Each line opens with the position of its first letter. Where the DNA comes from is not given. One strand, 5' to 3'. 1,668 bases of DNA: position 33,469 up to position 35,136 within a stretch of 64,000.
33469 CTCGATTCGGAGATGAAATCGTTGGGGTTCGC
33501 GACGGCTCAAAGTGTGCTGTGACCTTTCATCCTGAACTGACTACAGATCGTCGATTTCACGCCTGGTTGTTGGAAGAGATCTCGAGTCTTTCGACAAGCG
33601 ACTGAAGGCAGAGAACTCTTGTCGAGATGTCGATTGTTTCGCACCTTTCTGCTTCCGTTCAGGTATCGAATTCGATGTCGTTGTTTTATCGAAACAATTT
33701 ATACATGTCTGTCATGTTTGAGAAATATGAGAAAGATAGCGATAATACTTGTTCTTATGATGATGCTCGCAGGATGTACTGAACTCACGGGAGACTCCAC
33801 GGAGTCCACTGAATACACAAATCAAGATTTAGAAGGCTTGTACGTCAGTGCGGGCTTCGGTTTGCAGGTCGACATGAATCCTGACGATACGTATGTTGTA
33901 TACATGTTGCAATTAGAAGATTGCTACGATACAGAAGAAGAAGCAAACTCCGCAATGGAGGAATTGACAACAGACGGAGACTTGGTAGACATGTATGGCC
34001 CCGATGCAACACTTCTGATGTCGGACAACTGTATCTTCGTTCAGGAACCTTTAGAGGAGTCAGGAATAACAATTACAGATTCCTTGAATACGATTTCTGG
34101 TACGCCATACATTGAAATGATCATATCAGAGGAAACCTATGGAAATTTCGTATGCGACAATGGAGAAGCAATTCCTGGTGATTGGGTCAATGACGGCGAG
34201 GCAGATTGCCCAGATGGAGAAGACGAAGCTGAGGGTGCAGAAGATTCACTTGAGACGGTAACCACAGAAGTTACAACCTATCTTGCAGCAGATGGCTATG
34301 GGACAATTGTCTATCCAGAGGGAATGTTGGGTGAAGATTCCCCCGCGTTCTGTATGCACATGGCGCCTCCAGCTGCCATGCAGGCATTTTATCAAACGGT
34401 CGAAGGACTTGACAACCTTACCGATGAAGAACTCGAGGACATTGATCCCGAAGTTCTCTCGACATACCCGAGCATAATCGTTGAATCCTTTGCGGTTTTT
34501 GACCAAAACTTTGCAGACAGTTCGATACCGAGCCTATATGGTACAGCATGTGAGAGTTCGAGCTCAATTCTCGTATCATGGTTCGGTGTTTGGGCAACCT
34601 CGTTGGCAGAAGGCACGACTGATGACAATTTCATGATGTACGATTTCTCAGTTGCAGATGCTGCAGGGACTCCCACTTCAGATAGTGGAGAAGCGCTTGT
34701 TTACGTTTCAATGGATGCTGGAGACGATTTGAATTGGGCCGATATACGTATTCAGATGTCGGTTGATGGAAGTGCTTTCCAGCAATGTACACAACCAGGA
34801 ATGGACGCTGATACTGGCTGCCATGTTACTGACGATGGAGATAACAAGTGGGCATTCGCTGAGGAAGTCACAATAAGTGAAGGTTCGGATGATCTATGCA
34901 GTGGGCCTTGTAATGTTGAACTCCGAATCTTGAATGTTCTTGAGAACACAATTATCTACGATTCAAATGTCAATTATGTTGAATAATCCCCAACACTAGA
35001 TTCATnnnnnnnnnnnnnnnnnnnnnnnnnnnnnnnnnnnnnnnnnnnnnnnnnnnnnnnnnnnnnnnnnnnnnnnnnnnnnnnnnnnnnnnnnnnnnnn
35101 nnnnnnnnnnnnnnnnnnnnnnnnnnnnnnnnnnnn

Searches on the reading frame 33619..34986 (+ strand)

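Call 97: search_protein_families(library=pfam, proteins=[window:33619-34986:+], max_evalue=0.00001)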
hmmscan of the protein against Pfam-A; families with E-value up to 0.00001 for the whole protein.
window:33619-34986:+ (455 aa): 1 family
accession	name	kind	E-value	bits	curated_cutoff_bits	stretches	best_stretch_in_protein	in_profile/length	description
PF00057.23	Ldl_recept_a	-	3.3e-07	30.9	24.1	1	176-204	7-35/37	Low-density lipoprotein receptor domain class A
